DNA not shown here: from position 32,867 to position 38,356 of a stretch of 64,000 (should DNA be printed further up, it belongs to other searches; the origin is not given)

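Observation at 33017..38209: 1730-aa ORF with a single C-terminal MoxR/dynein-like AAA+ module and about 1250 aa of unassigned upstream sequence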

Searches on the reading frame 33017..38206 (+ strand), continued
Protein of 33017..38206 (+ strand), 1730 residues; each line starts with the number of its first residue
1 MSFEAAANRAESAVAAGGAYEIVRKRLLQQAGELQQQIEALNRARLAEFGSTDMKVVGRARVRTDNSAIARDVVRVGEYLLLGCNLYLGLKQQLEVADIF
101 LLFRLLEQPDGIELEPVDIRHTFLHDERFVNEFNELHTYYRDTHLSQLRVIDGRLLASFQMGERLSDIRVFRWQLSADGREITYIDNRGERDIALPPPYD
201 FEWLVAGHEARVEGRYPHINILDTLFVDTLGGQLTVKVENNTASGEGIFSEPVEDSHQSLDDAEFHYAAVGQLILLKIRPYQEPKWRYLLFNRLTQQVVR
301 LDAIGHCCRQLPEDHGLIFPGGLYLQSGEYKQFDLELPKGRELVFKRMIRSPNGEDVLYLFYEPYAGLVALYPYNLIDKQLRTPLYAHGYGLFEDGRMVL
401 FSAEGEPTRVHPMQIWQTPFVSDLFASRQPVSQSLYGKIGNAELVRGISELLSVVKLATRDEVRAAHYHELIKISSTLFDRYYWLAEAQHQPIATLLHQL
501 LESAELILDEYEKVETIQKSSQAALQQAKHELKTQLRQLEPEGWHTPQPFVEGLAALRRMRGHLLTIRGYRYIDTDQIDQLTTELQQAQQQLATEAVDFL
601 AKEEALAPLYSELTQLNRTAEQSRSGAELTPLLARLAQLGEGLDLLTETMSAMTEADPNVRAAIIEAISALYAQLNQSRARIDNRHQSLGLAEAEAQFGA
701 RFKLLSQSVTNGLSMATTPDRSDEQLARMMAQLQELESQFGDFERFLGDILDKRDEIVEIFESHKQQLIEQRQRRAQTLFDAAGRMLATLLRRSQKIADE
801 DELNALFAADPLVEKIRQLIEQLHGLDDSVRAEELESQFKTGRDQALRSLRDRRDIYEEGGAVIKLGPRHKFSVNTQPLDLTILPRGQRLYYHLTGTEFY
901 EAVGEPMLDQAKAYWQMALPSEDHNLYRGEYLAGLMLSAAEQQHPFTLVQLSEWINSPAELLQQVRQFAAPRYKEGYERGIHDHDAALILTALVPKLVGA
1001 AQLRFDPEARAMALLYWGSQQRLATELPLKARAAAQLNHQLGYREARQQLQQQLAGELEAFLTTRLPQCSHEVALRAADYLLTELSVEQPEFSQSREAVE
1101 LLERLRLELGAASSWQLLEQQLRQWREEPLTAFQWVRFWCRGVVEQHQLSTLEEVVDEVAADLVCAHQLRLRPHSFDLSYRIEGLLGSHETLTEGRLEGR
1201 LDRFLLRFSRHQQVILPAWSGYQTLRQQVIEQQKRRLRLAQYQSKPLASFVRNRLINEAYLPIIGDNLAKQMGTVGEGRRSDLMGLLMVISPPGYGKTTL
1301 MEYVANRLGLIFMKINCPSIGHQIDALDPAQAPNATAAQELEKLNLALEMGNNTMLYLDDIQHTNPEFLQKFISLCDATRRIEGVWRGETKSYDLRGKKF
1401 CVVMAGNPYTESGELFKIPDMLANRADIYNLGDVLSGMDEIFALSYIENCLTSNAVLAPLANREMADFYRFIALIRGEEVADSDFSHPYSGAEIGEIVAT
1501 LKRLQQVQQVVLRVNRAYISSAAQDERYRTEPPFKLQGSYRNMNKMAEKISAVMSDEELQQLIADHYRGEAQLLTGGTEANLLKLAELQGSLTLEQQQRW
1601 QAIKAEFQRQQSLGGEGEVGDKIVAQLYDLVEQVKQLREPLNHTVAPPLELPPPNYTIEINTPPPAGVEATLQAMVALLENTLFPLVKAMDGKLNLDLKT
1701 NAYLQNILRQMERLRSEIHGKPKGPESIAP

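Call 11: find_homologous_proteins(query=window:33017-38206:+)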
Query window:33017-38206:+ (1730 aa): 4188 proteins with E <= 0.001 among 8000 candidates; the best 120 are listed.
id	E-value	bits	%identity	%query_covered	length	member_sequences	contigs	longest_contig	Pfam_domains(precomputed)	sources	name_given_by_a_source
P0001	0.0e+0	2410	60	99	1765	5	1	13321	PF12458.14,PF00004.36,PF07728.21,PF25472.2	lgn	-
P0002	0.0e+0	2391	60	99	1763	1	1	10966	PF12458.14,PF00004.36,PF07728.21,PF25472.2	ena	-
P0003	0.0e+0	2385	60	99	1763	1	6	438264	PF12458.14,PF00004.36,PF07728.21,PF25472.2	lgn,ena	-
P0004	0.0e+0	2383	61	99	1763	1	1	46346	PF12458.14,PF00004.36,PF07728.21,PF25472.2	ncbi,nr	ncbi:MAG: DNA repair ATPase [Pseudomonadales bacterium]|nr:DNA repair ATPase [Pseudomonadales bacter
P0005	0.0e+0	2376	60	100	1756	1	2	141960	PF12458.14,PF00004.36,PF07728.21,PF25472.2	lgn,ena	-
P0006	0.0e+0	2373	61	98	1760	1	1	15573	PF12458.14,PF00004.36,PF25472.2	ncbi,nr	ncbi:MAG: DNA repair ATPase, partial [Pseudomonadales bacterium]|nr:DNA repair ATPase [Pseudomonadal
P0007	0.0e+0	2318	59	99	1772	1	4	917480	PF12458.14,PF00004.36,PF07728.21,PF25472.2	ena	-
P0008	0.0e+0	2223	58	99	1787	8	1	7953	PF12458.14,PF00004.36,PF13401.13,PF07728.21,PF25472.2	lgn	-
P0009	0.0e+0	2223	58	99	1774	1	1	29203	PF12458.14,PF00004.36,PF07728.21,PF25472.2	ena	-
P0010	0.0e+0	2205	58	99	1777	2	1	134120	PF12458.14,PF00004.36,PF13401.13,PF07728.21,PF25472.2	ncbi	-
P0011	0.0e+0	2194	57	99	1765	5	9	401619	PF12458.14,PF04108.18,PF00004.36,PF07728.21,PF25472.2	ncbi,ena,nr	ncbi:MAG: DNA repair protein [Pseudomonadales bacterium]|nr:DNA repair protein [Pseudomonadales bact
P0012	0.0e+0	2181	57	99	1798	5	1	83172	PF12458.14,PF00004.36,PF13401.13,PF07728.21,PF25472.2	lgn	-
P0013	0.0e+0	2169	56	99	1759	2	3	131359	PF12458.14,PF00004.36,PF07728.21,PF25472.2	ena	-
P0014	0.0e+0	2166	57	99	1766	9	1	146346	PF12458.14,PF00004.36,PF13401.13,PF07728.21,PF25472.2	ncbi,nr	ncbi:MAG: AAA family ATPase [Gammaproteobacteria bacterium]|nr:AAA family ATPase [Gammaproteobacteri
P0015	0.0e+0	2161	56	99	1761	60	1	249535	PF12458.14,PF00004.36,PF13401.13,PF07728.21,PF25472.2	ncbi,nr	ncbi:MAG: DNA repair ATPase [Pseudomonadota bacterium]|nr:DNA repair ATPase [Pseudomonadota bacteriu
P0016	0.0e+0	2155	57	99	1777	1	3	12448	PF12458.14,PF00004.36,PF13401.13,PF07728.21,PF25472.2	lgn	-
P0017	0.0e+0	2154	56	99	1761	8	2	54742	PF12458.14,PF00004.36,PF07728.21,PF25472.2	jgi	-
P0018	0.0e+0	2137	55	99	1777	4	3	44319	PF12458.14,PF00004.36,PF13401.13,PF07728.21,PF25472.2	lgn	-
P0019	0.0e+0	2096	61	88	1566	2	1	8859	PF12458.14,PF00004.36,PF07728.21,PF25472.2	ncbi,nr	ncbi:MAG: DNA repair ATPase, partial [Ketobacteraceae bacterium]|nr:DNA repair ATPase [Ketobacterace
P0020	0.0e+0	2059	54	100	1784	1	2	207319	PF12458.14,PF00004.36,PF25472.2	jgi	-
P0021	0.0e+0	2046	54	99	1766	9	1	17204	PF12458.14,PF00004.36,PF13401.13,PF07728.21,PF25472.2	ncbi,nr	ncbi:MAG: DNA repair ATPase [Reinekea sp.]|nr:DNA repair ATPase [Reinekea sp.]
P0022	0.0e+0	2038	54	99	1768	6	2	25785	PF12458.14,PF00004.36,PF13401.13,PF07728.21,PF25472.2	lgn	-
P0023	0.0e+0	2036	54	99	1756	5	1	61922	PF12458.14,PF00004.36,PF25472.2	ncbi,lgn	-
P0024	0.0e+0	2030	53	98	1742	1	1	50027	PF12458.14,PF00004.36,PF07728.21,PF25472.2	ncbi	-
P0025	0.0e+0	2029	53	99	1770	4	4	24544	PF12458.14,PF00004.36,PF07728.21,PF25472.2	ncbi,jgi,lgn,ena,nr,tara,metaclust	ncbi:MAG: DNA repair protein [Kangiellaceae bacterium]|nr:DNA repair protein [Kangiellaceae bacteriu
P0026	0.0e+0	2026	53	99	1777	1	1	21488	PF12458.14,PF00004.36,PF13401.13,PF07728.21,PF25472.2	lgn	-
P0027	0.0e+0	2024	53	99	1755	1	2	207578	PF12458.14,PF00004.36,PF13401.13,PF07728.21,PF25472.2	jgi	jgi:ATPase involved in DNA repair/ATPase family associated with various cellular activities (AAA)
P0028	0.0e+0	2024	53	99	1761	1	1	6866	PF12458.14,PF00004.36,PF13401.13,PF07728.21,PF25472.2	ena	-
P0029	0.0e+0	2024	53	100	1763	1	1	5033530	PF12458.14,PF00004.36,PF13401.13,PF07728.21,PF25472.2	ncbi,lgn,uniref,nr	ncbi:DNA repair ATPase [Teredinibacter sp. KSP-S5-2]|uniref:DNA repair ATPase n=1 Tax=Teredinibacter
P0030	0.0e+0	2023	53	99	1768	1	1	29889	PF12458.14,PF00004.36,PF25472.2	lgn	-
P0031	0.0e+0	2022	54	98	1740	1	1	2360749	PF12458.14,PF00004.36,PF07728.21,PF25472.2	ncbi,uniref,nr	ncbi:DNA repair ATPase [Pleionea sediminis]|uniref:DNA repair ATPase n=1 Tax=Pleionea sediminis TaxI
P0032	0.0e+0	2019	52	99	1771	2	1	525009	PF12458.14,PF00004.36,PF13401.13,PF07728.21,PF25472.2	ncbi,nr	ncbi:DNA repair ATPase [Reinekea forsetii]|nr:DNA repair ATPase [Reinekea forsetii]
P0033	0.0e+0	2018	52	99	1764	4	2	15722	PF12458.14,PF00004.36,PF13401.13,PF07728.21,PF25472.2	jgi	-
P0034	0.0e+0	2014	52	100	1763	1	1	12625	PF12458.14,PF00004.36,PF13401.13,PF07728.21,PF25472.2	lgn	-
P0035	0.0e+0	2014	53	99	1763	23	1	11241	PF12458.14,PF00004.36,PF25472.2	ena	-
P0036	0.0e+0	2013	53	98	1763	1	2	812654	PF12458.14,PF00004.36,PF13401.13,PF07728.21,PF25472.2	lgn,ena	-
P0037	0.0e+0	2011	53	99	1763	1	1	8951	PF12458.14,PF00004.36,PF25472.2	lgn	-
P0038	0.0e+0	2011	52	99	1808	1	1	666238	PF12458.14,PF00004.36,PF13401.13,PF07728.21,PF25472.2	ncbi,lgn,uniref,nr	ncbi:DNA repair ATPase [Litoribrevibacter albus]|uniref:AAA family ATPase n=1 Tax=Litoribrevibacter 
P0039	0.0e+0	2011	53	99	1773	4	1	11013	PF12458.14,PF00004.36,PF13401.13,PF25472.2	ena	-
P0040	0.0e+0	2011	52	99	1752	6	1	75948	PF12458.14,PF00004.36,PF07728.21,PF25472.2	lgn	-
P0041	0.0e+0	2010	52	100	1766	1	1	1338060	PF12458.14,PF00004.36,PF13401.13,PF07728.21,PF25472.2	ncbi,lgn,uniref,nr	ncbi:ATPase family protein associated with various cellular activities (AAA) [Sinobacterium caligoid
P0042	0.0e+0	2010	52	99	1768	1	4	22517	PF12458.14,PF00004.36,PF13401.13,PF07728.21,PF25472.2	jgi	-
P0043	0.0e+0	2010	53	99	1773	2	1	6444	PF12458.14,PF00004.36,PF13401.13,PF25472.2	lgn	-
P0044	0.0e+0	2009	52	100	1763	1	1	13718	PF12458.14,PF00004.36,PF13401.13,PF07728.21,PF25472.2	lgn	-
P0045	0.0e+0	2009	52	100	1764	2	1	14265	PF12458.14,PF00004.36,PF07728.21,PF25472.2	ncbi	ncbi:DNA repair ATPase [Pseudomonadota bacterium]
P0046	0.0e+0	2009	53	99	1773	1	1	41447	PF12458.14,PF00004.36,PF13401.13,PF25472.2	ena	-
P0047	0.0e+0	2008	53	99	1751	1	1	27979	PF12458.14,PF00004.36,PF07728.21,PF25472.2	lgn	-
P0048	0.0e+0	2007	53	99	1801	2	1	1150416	PF12458.14,PF00004.36,PF13401.13,PF07728.21,PF25472.2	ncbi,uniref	ncbi:DNA repair ATPase [Litoribrevibacter euphylliae]|uniref:DNA repair ATPase n=1 Tax=Litoribreviba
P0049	0.0e+0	2007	53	99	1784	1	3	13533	PF12458.14,PF00004.36,PF13401.13,PF25472.2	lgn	-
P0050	0.0e+0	2006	52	100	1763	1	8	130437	PF12458.14,PF00004.36,PF13401.13,PF07728.21,PF25472.2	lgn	-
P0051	0.0e+0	2006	53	99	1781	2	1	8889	PF12458.14,PF00004.36,PF07728.21,PF25472.2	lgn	-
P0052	0.0e+0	2006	53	99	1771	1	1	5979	PF12458.14,PF00004.36,PF13401.13,PF07728.21,PF25472.2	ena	-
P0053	0.0e+0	2006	53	99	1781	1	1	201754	PF12458.14,PF00004.36,PF13401.13,PF07728.21,PF25472.2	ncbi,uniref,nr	ncbi:DNA repair protein [Hahella sp. CCB-MM4]|uniref:DNA repair ATPase n=1 Tax=Hahella sp. (strain C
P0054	0.0e+0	2006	53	99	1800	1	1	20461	PF12458.14,PF00004.36,PF13401.13,PF07728.21,PF25472.2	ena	-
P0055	0.0e+0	2005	53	99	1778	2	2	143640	PF12458.14,PF00004.36,PF13401.13,PF07728.21,PF25472.2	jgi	jgi:MoxR-like ATPase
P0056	0.0e+0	2004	52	99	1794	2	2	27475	PF12458.14,PF00004.36,PF13401.13,PF25472.2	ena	-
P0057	0.0e+0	2004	53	99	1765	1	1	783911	PF12458.14,PF00004.36,PF13401.13,PF25472.2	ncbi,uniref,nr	ncbi:AAA family ATPase [Pseudomaricurvus alkylphenolicus]|uniref:DNA repair ATPase n=1 Tax=Pseudomar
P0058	0.0e+0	2004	53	99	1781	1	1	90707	PF12458.14,PF00004.36,PF13401.13,PF25472.2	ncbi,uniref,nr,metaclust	ncbi:DNA repair ATPase [Hahella ganghwensis]|uniref:DNA repair ATPase n=1 Tax=Hahella ganghwensis Ta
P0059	0.0e+0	2004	53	99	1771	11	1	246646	PF12458.14,PF00004.36,PF07728.21,PF25472.2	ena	-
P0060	0.0e+0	2003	54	99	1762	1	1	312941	PF12458.14,PF00004.36,PF13401.13,PF07728.21,PF25472.2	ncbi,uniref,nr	ncbi:AAA family ATPase [Exilibacterium tricleocarpae]|uniref:AAA family ATPase n=1 Tax=Exilibacteriu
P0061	0.0e+0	2003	53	99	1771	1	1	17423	PF12458.14,PF00004.36,PF13401.13,PF07728.21,PF25472.2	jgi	-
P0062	0.0e+0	2003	52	99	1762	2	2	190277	PF12458.14,PF00004.36,PF13401.13,PF07728.21,PF25472.2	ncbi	ncbi:MAG: DNA repair ATPase [Cellvibrionaceae bacterium]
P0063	0.0e+0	2003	53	99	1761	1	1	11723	PF12458.14,PF00004.36,PF13401.13,PF07728.21,PF25472.2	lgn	-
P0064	0.0e+0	2003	53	99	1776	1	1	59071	PF12458.14,PF00004.36,PF13401.13,PF07728.21,PF25472.2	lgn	-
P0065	0.0e+0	2002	52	99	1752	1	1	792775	PF12458.14,PF00004.36,PF13401.13,PF07728.21,PF25472.2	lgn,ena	-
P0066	0.0e+0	2002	52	100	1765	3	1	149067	PF12458.14,PF00004.36,PF13401.13,PF07728.21,PF25472.2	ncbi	-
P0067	0.0e+0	2002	52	100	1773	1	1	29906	PF12458.14,PF00004.36,PF13401.13,PF07728.21,PF25472.2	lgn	-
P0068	0.0e+0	2002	55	99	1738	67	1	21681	PF12458.14,PF00004.36,PF07728.21,PF25472.2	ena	-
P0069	0.0e+0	2002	52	99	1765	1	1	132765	PF12458.14,PF00004.36,PF13401.13,PF07728.21,PF25472.2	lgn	-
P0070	0.0e+0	2000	53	99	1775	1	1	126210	PF12458.14,PF00004.36,PF13401.13,PF25472.2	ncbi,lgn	-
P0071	0.0e+0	2000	53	99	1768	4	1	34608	PF12458.14,PF00004.36,PF13401.13,PF07728.21,PF25472.2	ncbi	-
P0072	0.0e+0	2000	52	99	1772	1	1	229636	PF12458.14,PF00004.36,PF13401.13,PF07728.21,PF25472.2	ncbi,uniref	ncbi:DNA repair ATPase [Pseudoteredinibacter isoporae]|uniref:DNA repair ATPase n=1 Tax=Pseudoteredi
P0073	0.0e+0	2000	52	100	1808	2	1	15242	PF12458.14,PF00004.36,PF07728.21,PF25472.2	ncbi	-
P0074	0.0e+0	2000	52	99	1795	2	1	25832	PF12458.14,PF00004.36,PF07728.21,PF25472.2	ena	-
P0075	0.0e+0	2000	53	100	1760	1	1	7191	PF12458.14,PF00004.36,PF13401.13,PF07728.21,PF25472.2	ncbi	-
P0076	0.0e+0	1999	52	99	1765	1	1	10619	PF12458.14,PF00004.36,PF13401.13,PF07728.21,PF25472.2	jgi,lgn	jgi:hypothetical protein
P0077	0.0e+0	1999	52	99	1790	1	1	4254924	PF12458.14,PF00004.36,PF07728.21,PF25472.2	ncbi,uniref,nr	ncbi:DNA repair ATPase [Alkalimarinus alittae]|uniref:DNA repair ATPase n=1 Tax=Alkalimarinus alitta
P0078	0.0e+0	1999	53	99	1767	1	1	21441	PF12458.14,PF00004.36,PF13401.13,PF07728.21,PF25472.2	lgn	-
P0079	0.0e+0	1998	53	100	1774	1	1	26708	PF12458.14,PF00004.36,PF13401.13,PF07728.21,PF25472.2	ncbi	ncbi:DNA repair ATPase [Pseudomonadota bacterium]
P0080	0.0e+0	1998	54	99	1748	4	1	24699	PF12458.14,PF00004.36,PF07728.21,PF25472.2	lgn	-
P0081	0.0e+0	1998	54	99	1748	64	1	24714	PF12458.14,PF00004.36,PF07728.21,PF25472.2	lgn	-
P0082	0.0e+0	1997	53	99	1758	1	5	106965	PF12458.14,PF00004.36,PF13401.13,PF07728.21,PF25472.2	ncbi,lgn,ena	-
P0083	0.0e+0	1997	54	99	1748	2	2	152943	PF12458.14,PF00004.36,PF07728.21,PF25472.2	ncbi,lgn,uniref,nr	ncbi:DNA repair ATPase [Pseudomonas indica]|uniref:DNA repair ATPase n=1 Tax=Pseudomonas indica TaxI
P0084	0.0e+0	1997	52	99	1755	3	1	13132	PF12458.14,PF00004.36,PF13401.13,PF25472.2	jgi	-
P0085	0.0e+0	1997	52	99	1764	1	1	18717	PF12458.14,PF00004.36,PF07728.21,PF25472.2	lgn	-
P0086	0.0e+0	1996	52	99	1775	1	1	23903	PF12458.14,PF00004.36,PF13401.13,PF07728.21,PF25472.2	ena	-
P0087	0.0e+0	1996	52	99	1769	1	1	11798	PF12458.14,PF00004.36,PF07728.21,PF25472.2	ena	-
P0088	0.0e+0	1996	52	100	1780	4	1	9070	PF12458.14,PF00004.36,PF07728.21,PF25472.2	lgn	-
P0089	0.0e+0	1995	52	99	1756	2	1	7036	PF12458.14,PF00004.36,PF13401.13,PF07728.21,PF25472.2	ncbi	-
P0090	0.0e+0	1995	52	99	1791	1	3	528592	PF12458.14,PF00004.36,PF13401.13,PF25472.2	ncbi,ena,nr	ncbi:DNA repair protein [Gammaproteobacteria bacterium 45_16_T64]|nr:DNA repair protein [Gammaproteo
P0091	0.0e+0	1994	52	99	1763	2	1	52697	PF12458.14,PF00004.36,PF25472.2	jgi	jgi:hypothetical protein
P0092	0.0e+0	1993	53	99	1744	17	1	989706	PF12458.14,PF00004.36,PF07728.21,PF25472.2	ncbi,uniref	ncbi:DNA repair ATPase [Ectopseudomonas hydrolytica]|uniref:DNA repair ATPase n=1 Tax=Ectopseudomona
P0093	0.0e+0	1993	52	99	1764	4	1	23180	PF12458.14,PF00004.36,PF13401.13,PF07728.21,PF25472.2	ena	-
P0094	0.0e+0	1993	53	98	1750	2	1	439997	PF12458.14,PF00004.36,PF13401.13,PF07728.21,PF25472.2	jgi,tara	tara:strand:+ start:14027 stop:19279 length:5253 start_codon:yes stop_codon:yes gene_type:complete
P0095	0.0e+0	1993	52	99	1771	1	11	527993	PF12458.14,PF00004.36,PF13401.13,PF07728.21,PF25472.2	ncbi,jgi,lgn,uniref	ncbi:DNA repair ATPase [Reinekea sp.]|jgi:hypothetical protein|uniref:DNA repair ATPase n=1 Tax=Rein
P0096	0.0e+0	1992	54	99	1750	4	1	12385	PF12458.14,PF00004.36,PF13401.13,PF07728.21,PF25472.2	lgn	-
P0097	0.0e+0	1992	53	99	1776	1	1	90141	PF12458.14,PF00004.36,PF13401.13,PF25472.2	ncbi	ncbi:MAG: DNA repair ATPase [Halopseudomonas sp.]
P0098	0.0e+0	1992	54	98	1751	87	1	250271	PF12458.14,PF00004.36,PF07728.21,PF25472.2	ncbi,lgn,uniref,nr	ncbi:DNA repair ATPase [Pseudomonas sp.]|uniref:DNA repair ATPase n=1 Tax=Pseudomonas sp. TaxID=306 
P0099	0.0e+0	1991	52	99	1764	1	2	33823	PF12458.14,PF00004.36,PF25472.2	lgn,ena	-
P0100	0.0e+0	1991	52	99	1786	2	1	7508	PF12458.14,PF00004.36,PF07728.21,PF25472.2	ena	-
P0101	0.0e+0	1991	52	100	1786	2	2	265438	PF12458.14,PF00004.36,PF07728.21,PF25472.2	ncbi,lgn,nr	ncbi:AAA family ATPase [Pseudoteredinibacter isoporae]|nr:AAA family ATPase [Pseudoteredinibacter is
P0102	0.0e+0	1990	53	99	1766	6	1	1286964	PF12458.14,PF00004.36,PF25472.2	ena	-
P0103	0.0e+0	1990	53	99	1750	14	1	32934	PF12458.14,PF00004.36,PF07728.21,PF25472.2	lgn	-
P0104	0.0e+0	1990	52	99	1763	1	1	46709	PF12458.14,PF00004.36,PF07728.21,PF25472.2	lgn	-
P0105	0.0e+0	1989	52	100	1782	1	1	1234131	PF12458.14,PF00004.36,PF07728.21,PF25472.2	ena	-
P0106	0.0e+0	1989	52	99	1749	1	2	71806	PF12458.14,PF00004.36,PF07728.21,PF25472.2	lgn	-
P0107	0.0e+0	1989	53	99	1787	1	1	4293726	PF12458.14,PF00004.36,PF07728.21,PF25472.2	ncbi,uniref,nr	ncbi:DNA repair protein [Bacterioplanes sanyensis]|uniref:DNA repair protein n=1 Tax=Bacterioplanes 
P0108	0.0e+0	1989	52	99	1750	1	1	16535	PF12458.14,PF00004.36,PF13401.13,PF25472.2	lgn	-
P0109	0.0e+0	1989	52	98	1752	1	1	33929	PF12458.14,PF00004.36,PF13401.13,PF07728.21,PF25472.2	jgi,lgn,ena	jgi:ATPase family associated with various cellular activities (AAA)./ATPase involved in DNA repair.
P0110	0.0e+0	1988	51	99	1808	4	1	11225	PF12458.14,PF00004.36,PF13401.13,PF07728.21,PF25472.2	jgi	jgi:hypothetical protein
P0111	0.0e+0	1988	52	100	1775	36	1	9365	PF12458.14,PF00004.36,PF13401.13,PF25472.2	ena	-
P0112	0.0e+0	1988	52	99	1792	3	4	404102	PF12458.14,PF00004.36,PF13401.13,PF25472.2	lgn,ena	-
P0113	0.0e+0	1987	52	98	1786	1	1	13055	PF12458.14,PF00004.36,PF13401.13,PF25472.2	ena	-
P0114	0.0e+0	1987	53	99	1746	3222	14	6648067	PF12458.14,PF00004.36,PF07728.21,PF25472.2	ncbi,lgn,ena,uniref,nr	ncbi:DNA repair ATPase [Pseudomonas aeruginosa]|uniref:DNA repair ATPase n=1 Tax=Pseudomonas aerugin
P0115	0.0e+0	1986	52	99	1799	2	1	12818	PF12458.14,PF00004.36,PF13401.13,PF25472.2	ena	-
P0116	0.0e+0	1986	54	99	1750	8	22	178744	PF12458.14,PF00004.36,PF07728.21,PF25472.2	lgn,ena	-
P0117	0.0e+0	1985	52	100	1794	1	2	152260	PF12458.14,PF00004.36,PF13401.13,PF25472.2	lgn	-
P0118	0.0e+0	1985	51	99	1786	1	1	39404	PF12458.14,PF00004.36,PF13401.13,PF07728.21,PF25472.2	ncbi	ncbi:MAG: DNA repair ATPase [Cellvibrionaceae bacterium]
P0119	0.0e+0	1985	52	100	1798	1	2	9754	PF12458.14,PF00004.36,PF13401.13,PF25472.2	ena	-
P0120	0.0e+0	1984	54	94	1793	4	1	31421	PF12458.14,PF00004.36,PF13401.13,PF25472.2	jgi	-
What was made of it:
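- On DUF3686 / BacE ('DNA repair ATPase') family: Homologues cover 98-100% of the query, and their precomputed Pfam domains include PF12458, PF25472 and PF00004, usually with PF07728 and/or PF13401 (call 11).
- Checked: Homologues of 1740-1810 aa cover 98-100% of the query (call 11).
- Homologues cover 98-100% of the query at 52-61% identity (call 11). More than 100 listed homologues of 1740-1810 aa align over 98-100% of the ORF (call 11).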
